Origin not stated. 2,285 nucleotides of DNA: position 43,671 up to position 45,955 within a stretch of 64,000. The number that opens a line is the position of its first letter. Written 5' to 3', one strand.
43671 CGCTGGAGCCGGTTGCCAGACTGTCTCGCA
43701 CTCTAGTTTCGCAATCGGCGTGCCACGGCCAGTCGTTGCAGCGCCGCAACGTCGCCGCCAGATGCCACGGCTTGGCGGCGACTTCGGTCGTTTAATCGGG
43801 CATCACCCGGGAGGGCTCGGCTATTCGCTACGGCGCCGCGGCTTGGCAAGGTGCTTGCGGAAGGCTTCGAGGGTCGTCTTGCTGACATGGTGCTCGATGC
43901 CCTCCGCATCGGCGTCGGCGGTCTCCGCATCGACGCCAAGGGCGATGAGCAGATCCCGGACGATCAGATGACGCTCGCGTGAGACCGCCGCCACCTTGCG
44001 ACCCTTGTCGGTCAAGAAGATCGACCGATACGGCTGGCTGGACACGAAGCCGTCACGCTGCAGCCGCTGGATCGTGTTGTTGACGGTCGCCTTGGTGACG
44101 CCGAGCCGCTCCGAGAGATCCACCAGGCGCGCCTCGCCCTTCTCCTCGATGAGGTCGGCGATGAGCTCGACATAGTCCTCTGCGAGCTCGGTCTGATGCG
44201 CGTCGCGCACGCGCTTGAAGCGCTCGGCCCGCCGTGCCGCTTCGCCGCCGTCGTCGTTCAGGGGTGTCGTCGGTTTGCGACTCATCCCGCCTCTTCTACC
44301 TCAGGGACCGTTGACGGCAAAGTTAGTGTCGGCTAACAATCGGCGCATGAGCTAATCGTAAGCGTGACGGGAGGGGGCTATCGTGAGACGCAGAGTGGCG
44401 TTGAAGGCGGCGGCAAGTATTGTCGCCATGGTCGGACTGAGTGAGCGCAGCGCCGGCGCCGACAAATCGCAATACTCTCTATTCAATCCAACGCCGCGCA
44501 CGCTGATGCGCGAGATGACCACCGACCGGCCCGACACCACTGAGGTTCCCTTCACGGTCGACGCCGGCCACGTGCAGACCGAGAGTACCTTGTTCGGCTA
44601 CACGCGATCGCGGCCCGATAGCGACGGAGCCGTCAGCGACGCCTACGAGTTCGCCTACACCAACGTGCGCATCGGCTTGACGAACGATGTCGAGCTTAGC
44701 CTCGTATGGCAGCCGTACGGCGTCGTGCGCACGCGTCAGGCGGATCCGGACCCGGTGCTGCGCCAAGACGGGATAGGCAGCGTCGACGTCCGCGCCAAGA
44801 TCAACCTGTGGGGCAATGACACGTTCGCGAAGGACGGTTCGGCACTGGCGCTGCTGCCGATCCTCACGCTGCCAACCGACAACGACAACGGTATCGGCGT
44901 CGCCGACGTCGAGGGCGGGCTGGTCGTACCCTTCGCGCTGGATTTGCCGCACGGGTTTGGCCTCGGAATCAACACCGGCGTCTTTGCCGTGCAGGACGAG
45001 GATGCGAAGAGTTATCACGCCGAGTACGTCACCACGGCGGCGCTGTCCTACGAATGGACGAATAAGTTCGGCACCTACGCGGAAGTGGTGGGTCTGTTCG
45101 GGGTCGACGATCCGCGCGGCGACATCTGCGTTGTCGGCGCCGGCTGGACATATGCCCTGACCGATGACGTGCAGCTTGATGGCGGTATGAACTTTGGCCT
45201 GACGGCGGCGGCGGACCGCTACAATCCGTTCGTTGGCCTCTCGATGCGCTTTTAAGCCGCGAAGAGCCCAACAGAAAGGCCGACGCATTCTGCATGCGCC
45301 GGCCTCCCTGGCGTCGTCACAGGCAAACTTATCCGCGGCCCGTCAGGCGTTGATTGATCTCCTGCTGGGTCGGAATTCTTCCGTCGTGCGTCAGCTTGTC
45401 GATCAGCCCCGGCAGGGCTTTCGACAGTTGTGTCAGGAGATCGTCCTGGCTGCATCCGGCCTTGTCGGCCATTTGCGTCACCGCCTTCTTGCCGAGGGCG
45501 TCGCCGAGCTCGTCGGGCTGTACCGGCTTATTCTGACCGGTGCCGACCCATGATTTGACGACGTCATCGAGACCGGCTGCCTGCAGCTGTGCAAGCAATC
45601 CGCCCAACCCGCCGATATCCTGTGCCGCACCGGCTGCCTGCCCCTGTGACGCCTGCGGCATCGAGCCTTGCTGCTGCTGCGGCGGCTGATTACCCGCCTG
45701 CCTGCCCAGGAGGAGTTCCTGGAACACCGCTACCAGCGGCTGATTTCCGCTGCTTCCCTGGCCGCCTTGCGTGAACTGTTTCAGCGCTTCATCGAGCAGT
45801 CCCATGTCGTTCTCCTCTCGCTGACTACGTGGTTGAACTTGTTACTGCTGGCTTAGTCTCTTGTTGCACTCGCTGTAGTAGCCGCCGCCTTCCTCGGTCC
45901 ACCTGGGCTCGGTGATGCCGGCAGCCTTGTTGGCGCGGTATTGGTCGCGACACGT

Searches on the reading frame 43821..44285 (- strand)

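Call 46: search_protein_families(library=pfam, proteins=[window:43821-44285:-], max_evalue=0.001)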
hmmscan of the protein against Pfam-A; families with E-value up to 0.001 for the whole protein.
window:43821-44285:- (154 aa): 12 families
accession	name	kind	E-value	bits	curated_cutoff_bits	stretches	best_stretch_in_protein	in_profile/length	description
PF01325.25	Fe_dep_repress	-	1.3e-13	51.4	26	1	32-88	3-59/60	Iron dependent repressor, N-terminal DNA binding domain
PF02742.21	Fe_dep_repr_C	-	1.8e-11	44.3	27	1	92-151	1-61/70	Iron dependent repressor, metal binding and dimerisation domain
PF01047.28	MarR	-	2.7e-07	30.8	24.6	1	45-85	11-51/59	MarR family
PF12802.13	MarR_2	-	1e-06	29.2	27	1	46-83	14-52/61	MarR family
PF13412.12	HTH_24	-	4.3e-06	26.6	21.9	1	45-81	11-47/48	Winged helix-turn-helix DNA-binding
PF09339.16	HTH_IclR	-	6.3e-06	26.3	22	1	45-84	11-51/52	IclR helix-turn-helix domain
PF13545.12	HTH_Crp_2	-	1.2e-05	25.6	27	1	56-94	27-64/70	Crp-like helix-turn-helix domain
PF01978.25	TrmB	-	1.8e-05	24.9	25.6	1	45-87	17-58/68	Sugar-specific transcriptional regulator TrmB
PF08279.18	HTH_11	-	6.8e-05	23.1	25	1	46-80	10-45/55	HTH domain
PF01131.25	Topoisom_bac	-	0.00033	20.2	35.1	1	50-103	325-378/411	DNA topoisomerase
PF00392.27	GntR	-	0.00035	20.6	27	1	56-90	29-63/64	Bacterial regulatory proteins, gntR family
PF08220.18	HTH_DeoR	-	0.0004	20.5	21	0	41-80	4-43/57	DeoR-like helix-turn-helix domain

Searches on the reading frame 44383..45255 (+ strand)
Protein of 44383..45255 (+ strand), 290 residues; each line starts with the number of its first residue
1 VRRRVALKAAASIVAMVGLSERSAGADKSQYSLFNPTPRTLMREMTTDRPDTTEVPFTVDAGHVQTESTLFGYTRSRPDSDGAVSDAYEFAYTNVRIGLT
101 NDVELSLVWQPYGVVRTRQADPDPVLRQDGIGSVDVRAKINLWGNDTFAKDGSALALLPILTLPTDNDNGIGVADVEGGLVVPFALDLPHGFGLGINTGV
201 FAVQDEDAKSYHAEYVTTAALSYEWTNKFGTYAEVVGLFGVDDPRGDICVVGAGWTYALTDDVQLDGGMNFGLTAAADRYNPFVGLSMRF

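Call 46: search_protein_families(library=pfam, proteins=[window:44383-45255:+], max_evalue=0.001)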
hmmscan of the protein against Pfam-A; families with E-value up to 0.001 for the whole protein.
window:44383-45255:+ (290 aa): 1 family
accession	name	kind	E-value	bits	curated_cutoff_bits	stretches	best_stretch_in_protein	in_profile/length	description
PF13557.12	Phenol_MetA_deg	-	1.3e-17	65.1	22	1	47-290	1-242/242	Putative MetA-pathway of phenol degradation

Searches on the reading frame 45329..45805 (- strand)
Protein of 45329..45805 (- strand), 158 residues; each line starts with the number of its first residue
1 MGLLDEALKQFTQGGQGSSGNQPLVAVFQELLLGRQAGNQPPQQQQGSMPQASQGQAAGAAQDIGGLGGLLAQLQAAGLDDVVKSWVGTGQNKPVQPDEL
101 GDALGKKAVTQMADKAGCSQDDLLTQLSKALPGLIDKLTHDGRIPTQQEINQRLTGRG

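Call 46: search_protein_families(library=pfam, proteins=[window:45329-45805:-], max_evalue=0.001)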
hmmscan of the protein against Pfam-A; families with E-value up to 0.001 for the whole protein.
window:45329-45805:- (158 aa): 1 family
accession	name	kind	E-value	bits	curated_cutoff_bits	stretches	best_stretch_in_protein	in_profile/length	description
PF20159.5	YidB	-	3.4e-25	89.3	24.3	1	54-146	40-131/132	YidB-like protein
